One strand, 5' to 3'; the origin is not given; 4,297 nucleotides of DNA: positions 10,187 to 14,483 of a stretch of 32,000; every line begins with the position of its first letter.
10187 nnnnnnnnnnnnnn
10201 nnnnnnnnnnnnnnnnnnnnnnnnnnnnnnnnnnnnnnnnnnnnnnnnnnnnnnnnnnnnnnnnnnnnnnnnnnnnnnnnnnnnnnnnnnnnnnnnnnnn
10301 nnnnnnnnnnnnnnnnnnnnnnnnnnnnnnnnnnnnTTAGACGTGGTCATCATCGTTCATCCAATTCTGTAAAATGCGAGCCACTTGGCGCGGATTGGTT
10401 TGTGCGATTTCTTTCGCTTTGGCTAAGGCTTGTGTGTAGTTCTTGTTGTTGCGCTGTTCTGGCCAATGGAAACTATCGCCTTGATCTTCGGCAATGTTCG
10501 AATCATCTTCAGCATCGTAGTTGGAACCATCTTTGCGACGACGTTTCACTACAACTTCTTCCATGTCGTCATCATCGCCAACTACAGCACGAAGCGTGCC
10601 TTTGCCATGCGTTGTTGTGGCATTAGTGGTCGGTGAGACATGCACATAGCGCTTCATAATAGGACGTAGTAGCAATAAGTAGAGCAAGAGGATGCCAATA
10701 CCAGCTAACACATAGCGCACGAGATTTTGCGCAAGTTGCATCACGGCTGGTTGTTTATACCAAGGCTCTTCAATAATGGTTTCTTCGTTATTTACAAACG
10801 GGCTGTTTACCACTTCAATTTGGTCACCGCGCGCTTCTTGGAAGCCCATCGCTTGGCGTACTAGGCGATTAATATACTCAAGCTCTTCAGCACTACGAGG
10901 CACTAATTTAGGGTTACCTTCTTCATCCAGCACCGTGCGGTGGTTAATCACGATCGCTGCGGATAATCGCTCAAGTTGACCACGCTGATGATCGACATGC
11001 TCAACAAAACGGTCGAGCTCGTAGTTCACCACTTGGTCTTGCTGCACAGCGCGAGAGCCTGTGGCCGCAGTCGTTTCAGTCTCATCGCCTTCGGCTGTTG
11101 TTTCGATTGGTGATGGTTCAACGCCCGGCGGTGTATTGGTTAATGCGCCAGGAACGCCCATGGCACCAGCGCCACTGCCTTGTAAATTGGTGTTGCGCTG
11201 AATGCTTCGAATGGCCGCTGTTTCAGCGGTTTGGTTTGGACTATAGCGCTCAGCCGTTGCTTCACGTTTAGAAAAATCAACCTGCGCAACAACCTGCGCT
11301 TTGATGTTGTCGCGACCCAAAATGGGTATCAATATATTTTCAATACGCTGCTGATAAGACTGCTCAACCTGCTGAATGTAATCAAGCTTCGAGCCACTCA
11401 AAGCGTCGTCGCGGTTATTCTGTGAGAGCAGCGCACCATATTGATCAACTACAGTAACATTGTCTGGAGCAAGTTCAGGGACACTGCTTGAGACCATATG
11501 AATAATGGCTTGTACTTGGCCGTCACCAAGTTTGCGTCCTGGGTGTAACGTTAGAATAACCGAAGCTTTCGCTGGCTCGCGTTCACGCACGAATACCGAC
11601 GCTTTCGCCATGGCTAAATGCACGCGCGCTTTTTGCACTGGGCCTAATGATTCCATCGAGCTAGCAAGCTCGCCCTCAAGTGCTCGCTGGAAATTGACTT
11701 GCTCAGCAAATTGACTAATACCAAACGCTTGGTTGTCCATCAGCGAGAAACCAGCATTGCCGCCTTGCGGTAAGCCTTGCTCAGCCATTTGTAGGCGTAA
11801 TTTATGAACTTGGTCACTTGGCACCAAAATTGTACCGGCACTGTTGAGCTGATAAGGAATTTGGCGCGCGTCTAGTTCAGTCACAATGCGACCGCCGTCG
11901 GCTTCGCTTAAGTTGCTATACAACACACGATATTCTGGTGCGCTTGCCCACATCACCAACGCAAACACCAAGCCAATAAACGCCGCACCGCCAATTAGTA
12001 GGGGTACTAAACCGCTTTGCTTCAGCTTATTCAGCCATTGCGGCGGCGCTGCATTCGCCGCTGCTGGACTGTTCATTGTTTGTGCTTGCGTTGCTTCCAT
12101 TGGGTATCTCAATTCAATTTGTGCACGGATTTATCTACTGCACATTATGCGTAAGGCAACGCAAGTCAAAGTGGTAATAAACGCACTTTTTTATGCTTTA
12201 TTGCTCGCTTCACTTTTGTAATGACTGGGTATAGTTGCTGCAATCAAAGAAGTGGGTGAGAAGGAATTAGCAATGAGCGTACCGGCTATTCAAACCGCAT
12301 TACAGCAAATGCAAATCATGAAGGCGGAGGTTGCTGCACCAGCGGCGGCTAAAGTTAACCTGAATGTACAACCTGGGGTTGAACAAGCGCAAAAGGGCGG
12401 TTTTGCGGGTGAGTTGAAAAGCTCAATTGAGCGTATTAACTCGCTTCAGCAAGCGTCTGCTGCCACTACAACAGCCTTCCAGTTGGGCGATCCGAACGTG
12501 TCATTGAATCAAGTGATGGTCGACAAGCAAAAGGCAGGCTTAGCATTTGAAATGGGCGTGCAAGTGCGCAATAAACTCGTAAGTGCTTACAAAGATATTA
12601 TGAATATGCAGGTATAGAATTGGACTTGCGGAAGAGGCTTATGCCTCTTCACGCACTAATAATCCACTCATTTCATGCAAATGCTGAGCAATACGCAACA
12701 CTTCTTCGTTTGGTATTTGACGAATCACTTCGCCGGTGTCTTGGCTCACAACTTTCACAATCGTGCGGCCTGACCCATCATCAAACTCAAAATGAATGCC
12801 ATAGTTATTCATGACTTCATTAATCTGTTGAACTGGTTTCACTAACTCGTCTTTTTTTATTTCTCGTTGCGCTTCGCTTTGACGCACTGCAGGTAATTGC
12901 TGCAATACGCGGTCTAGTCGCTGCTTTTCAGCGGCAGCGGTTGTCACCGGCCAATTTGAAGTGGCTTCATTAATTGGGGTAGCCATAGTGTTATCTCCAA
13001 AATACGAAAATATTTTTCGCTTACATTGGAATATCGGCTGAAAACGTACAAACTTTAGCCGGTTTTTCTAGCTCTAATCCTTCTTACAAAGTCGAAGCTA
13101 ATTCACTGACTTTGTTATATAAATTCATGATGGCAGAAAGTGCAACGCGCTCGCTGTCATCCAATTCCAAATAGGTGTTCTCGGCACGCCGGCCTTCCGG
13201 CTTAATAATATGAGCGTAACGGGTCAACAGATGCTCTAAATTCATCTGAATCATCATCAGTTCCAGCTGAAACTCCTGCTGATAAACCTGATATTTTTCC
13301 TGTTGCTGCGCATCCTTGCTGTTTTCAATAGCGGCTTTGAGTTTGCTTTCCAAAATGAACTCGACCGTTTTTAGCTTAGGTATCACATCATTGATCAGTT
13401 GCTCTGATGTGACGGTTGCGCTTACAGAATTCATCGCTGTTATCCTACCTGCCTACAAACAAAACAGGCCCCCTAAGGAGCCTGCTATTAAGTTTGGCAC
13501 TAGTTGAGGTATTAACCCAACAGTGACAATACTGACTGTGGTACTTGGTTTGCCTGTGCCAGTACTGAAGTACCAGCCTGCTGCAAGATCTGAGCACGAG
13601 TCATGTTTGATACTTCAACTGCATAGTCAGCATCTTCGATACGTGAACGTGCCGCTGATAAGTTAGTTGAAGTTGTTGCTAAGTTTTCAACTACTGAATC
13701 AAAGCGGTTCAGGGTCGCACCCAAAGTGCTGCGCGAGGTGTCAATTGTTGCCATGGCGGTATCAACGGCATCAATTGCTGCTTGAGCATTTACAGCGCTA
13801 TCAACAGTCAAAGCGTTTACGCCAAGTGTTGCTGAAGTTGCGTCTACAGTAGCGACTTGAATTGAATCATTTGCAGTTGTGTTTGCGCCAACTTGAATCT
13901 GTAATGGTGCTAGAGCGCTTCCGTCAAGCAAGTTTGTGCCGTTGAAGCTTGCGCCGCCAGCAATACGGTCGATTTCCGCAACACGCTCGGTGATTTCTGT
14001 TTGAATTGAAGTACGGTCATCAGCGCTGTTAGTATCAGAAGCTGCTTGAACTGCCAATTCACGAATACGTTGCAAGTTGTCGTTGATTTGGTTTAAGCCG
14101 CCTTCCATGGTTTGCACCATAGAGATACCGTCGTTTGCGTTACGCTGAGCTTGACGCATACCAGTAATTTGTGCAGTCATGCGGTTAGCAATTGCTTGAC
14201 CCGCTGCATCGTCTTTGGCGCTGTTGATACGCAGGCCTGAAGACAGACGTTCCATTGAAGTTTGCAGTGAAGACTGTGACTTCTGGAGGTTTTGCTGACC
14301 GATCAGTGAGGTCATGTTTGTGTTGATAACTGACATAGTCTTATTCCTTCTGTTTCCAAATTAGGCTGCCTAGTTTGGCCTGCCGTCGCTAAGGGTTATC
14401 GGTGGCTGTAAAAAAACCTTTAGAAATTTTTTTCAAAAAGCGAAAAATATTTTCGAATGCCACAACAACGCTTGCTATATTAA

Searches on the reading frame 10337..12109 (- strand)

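Call 18: search_protein_families(library=pfam, proteins=[window:10337-12109:-], max_evalue=0.001)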
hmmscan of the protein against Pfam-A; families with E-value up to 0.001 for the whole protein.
window:10337-12109:- (590 aa): 2 families
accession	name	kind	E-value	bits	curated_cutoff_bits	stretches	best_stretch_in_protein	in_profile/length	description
PF01514.23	YscJ_FliF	-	8.9e-68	228.1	24.4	1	56-230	2-179/179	Secretory protein of YscJ/FliF family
PF08345.17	YscJ_FliF_C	-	1.1e-39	136.7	23.8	1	260-438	1-147/147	Flagellar M-ring protein C-terminal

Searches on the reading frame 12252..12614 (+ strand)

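Call 18: search_protein_families(library=pfam, proteins=[window:12252-12614:+], max_evalue=0.001)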
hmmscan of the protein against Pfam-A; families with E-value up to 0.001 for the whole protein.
window:12252-12614:+ (121 aa): 1 family
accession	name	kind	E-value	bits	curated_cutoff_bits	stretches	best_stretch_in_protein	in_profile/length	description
PF02049.23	FliE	-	8.2e-28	96.8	22.4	1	40-121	9-89/89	Flagellar hook-basal body complex protein FliE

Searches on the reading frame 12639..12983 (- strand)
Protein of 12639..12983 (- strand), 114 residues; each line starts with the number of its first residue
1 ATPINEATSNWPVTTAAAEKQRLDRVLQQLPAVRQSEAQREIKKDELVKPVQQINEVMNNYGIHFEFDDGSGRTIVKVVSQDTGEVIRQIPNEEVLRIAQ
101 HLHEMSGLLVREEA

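Call 18: search_protein_families(library=pfam, proteins=[window:12639-12983:-], max_evalue=0.001)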
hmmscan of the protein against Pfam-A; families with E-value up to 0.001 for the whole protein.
window:12639-12983:- (114 aa): 1 family
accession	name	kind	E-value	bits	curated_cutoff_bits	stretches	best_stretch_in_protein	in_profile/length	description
PF03646.20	FlaG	-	5.4e-23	81.5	23.8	1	20-112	7-101/101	FlaG protein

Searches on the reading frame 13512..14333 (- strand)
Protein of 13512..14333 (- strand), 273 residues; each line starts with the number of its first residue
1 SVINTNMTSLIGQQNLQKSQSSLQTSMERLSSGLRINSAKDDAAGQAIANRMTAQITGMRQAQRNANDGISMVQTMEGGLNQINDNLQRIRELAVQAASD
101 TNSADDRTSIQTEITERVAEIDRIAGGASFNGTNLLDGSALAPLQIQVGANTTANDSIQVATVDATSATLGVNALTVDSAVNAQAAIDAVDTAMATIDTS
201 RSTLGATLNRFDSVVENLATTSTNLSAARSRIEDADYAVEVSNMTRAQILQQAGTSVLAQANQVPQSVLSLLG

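Call 18: search_protein_families(library=pfam, proteins=[window:13512-14333:-], max_evalue=0.001)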
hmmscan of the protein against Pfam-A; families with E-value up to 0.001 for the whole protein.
window:13512-14333:- (273 aa): 2 families
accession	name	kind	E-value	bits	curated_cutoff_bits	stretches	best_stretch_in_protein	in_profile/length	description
PF00669.25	Flagellin_N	-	1.5e-46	158.3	26.6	1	3-139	1-137/139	Bacterial flagellin N-terminal helical region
PF00700.27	Flagellin_C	-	1.3e-30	106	23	1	187-272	1-86/86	Bacterial flagellin C-terminal helical region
